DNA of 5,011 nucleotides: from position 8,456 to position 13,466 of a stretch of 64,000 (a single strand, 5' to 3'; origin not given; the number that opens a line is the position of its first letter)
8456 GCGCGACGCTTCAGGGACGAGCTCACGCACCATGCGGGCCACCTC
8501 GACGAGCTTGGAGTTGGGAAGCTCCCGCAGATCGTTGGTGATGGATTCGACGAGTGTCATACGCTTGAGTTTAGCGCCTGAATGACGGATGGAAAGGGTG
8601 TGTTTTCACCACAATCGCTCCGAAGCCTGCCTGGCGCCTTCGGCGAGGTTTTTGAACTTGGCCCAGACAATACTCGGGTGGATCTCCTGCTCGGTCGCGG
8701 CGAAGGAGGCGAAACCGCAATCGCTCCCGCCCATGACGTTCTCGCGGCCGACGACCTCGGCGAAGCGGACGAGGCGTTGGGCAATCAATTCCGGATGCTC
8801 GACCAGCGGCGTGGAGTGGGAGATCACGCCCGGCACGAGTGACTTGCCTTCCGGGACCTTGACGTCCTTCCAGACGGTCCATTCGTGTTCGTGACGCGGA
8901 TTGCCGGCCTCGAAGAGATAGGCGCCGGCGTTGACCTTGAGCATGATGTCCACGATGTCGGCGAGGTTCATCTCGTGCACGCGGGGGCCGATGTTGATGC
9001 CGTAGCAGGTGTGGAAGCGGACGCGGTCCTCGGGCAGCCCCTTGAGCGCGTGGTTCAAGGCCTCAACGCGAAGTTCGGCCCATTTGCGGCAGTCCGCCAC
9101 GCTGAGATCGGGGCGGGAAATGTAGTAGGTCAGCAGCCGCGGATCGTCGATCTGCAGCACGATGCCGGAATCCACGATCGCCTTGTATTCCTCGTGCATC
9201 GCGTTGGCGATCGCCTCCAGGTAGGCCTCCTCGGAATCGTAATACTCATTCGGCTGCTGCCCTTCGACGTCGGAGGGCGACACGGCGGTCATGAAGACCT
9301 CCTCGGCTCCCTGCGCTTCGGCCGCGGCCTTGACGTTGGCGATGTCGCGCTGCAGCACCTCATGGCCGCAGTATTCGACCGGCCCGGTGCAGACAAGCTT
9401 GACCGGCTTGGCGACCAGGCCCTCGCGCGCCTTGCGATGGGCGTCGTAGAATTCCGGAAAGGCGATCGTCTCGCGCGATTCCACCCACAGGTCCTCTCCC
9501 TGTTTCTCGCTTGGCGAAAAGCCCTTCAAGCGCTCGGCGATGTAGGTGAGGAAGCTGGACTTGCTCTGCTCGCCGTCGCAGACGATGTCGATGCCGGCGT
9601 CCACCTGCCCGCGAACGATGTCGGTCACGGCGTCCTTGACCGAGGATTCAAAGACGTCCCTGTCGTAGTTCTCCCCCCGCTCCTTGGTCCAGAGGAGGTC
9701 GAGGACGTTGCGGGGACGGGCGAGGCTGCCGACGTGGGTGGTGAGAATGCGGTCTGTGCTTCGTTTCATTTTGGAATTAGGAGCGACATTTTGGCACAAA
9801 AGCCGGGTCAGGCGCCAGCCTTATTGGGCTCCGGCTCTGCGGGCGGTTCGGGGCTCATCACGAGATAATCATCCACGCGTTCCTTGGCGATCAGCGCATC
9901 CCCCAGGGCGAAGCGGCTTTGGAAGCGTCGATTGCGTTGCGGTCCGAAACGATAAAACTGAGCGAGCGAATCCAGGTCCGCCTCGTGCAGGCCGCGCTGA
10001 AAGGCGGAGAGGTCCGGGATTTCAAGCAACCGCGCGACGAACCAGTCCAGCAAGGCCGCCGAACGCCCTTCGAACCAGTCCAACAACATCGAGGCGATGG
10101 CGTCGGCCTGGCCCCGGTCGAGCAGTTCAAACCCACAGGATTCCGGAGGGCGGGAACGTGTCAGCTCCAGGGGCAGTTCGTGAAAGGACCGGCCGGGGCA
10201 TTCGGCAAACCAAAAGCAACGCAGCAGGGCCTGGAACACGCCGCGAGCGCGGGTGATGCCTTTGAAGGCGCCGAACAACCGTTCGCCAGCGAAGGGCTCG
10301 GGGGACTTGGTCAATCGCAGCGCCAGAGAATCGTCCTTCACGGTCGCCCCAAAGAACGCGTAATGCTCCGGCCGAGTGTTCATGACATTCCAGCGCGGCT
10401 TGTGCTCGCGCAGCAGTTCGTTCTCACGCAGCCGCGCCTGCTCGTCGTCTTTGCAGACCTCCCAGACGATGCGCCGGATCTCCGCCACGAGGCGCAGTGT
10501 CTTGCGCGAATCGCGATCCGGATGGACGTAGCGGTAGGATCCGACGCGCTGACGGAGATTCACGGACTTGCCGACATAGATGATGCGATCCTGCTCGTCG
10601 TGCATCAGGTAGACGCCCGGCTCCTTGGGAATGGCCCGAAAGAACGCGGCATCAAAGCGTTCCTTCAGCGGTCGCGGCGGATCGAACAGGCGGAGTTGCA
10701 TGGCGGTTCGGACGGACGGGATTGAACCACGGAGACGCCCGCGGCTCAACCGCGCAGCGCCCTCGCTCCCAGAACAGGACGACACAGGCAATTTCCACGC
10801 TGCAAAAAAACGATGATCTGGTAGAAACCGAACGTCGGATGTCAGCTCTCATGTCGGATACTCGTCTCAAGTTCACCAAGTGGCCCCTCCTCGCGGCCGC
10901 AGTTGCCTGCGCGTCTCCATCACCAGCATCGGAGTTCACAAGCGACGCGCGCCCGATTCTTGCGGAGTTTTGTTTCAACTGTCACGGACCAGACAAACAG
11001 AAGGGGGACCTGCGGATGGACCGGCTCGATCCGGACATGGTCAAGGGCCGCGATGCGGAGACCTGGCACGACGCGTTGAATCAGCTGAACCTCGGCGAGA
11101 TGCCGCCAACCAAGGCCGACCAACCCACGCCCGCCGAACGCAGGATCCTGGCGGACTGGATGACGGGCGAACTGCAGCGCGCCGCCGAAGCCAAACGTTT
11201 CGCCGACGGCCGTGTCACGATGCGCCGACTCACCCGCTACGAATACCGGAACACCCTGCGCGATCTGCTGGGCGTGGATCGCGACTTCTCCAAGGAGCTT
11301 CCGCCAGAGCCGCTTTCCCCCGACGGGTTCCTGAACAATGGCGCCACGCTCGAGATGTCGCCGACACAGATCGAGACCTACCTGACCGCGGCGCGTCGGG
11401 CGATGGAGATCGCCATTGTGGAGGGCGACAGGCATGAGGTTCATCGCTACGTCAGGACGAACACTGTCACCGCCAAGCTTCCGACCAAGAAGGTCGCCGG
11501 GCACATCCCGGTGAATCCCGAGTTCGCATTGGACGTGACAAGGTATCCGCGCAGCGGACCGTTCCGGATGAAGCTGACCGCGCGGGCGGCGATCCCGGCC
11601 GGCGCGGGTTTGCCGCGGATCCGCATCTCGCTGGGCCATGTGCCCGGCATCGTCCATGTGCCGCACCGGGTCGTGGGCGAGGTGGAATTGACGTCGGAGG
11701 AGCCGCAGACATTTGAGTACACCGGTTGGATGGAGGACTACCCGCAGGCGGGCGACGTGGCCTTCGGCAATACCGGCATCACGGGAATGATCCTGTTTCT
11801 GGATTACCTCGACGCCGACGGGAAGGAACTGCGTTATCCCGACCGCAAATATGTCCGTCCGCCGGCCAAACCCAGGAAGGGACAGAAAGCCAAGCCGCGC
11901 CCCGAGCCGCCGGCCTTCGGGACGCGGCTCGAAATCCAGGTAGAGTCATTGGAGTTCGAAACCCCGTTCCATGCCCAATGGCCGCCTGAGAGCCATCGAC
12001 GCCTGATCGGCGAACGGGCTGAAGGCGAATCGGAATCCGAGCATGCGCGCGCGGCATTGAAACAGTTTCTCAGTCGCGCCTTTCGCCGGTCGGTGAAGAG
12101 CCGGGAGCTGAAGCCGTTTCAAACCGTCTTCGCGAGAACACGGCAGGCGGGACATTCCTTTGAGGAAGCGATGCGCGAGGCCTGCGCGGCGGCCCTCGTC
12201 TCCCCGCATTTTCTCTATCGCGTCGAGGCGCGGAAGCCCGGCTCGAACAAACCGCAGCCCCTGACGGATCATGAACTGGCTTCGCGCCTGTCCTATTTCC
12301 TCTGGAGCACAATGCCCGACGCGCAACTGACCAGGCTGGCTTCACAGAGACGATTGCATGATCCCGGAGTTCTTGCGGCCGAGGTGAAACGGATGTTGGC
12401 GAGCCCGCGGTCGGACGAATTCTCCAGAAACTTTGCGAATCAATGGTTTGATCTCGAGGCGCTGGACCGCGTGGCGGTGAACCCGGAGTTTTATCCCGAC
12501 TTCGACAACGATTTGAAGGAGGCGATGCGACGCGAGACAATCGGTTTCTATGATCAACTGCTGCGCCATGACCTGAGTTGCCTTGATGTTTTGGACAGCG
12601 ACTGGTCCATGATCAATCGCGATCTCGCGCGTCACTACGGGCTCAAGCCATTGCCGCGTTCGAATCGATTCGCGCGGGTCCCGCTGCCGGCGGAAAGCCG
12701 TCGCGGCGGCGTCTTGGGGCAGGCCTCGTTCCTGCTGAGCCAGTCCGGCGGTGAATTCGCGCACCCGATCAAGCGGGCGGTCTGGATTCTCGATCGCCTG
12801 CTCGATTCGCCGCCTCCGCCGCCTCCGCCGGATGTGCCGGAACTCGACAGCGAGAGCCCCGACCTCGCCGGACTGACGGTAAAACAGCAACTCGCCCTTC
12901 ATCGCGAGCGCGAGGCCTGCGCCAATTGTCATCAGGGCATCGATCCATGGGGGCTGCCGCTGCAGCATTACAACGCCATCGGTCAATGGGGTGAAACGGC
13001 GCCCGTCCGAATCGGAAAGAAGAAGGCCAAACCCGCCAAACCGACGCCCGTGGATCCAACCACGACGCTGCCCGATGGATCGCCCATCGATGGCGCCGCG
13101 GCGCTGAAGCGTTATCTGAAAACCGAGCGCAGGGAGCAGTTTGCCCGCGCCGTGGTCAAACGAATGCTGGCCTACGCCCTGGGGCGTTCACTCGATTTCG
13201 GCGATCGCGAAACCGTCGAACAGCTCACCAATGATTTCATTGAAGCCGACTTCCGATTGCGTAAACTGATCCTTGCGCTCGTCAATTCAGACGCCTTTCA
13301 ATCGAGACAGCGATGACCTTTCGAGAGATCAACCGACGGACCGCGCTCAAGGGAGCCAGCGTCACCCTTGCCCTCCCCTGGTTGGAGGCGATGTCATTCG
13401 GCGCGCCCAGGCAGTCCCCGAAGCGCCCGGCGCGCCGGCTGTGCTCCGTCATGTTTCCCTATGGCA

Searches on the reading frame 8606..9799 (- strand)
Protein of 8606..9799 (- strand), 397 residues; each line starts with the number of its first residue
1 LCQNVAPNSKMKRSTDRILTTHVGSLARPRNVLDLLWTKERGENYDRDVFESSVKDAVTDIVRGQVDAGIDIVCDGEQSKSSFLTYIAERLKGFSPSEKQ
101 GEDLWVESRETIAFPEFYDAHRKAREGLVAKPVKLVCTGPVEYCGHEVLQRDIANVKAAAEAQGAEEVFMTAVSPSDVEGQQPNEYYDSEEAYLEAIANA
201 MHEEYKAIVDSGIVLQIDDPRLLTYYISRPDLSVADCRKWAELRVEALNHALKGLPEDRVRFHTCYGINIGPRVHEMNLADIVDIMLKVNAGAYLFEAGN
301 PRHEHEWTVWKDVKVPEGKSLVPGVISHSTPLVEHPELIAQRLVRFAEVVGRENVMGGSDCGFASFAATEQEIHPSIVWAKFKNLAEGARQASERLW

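Call 87: search_protein_families(library=pfam, max_evalue=0.00001, proteins=[window:8606-9799:-])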
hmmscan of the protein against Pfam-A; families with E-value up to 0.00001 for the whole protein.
window:8606-9799:- (397 aa): 1 family
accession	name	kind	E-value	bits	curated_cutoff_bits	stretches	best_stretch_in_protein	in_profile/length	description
PF01717.24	Meth_synt_2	-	7.9e-15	55.4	21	1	20-368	3-308/324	Cobalamin-independent synthase, Catalytic domain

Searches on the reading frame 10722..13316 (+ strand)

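Call 87: search_protein_families(library=pfam, max_evalue=0.00001, proteins=[window:10722-13316:+])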
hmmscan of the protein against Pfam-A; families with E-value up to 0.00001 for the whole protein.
window:10722-13316:+ (864 aa): 7 families
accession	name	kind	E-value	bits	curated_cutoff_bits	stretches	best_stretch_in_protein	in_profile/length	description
PF07631.16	PSD4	-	3.4e-43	147.6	23.3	1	514-641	1-128/128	Protein of unknown function (DUF1592)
PF07627.16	PSCyt3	-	3.1e-27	95.2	27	1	661-758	1-96/98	Protein of unknown function (DUF1588)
PF07624.16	PSD2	-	7.7e-24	83.7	25.8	1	785-859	1-74/74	Protein of unknown function (DUF1585)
PF07626.16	PSD3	-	1.8e-22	80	23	1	168-232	1-64/65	Protein of unknown function (DUF1587)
PF07637.16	PSD5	-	5.4e-19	68.7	34.2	1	442-502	2-62/62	Protein of unknown function (DUF1595)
PF07635.16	PSCyt1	-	1.6e-09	38.6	22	1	84-130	1-58/59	Planctomycete cytochrome C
PF13442.11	Cytochrome_CBB3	-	1.7e-07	31.9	27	0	78-147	8-68/68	Cytochrome C oxidase, cbb3-type, subunit III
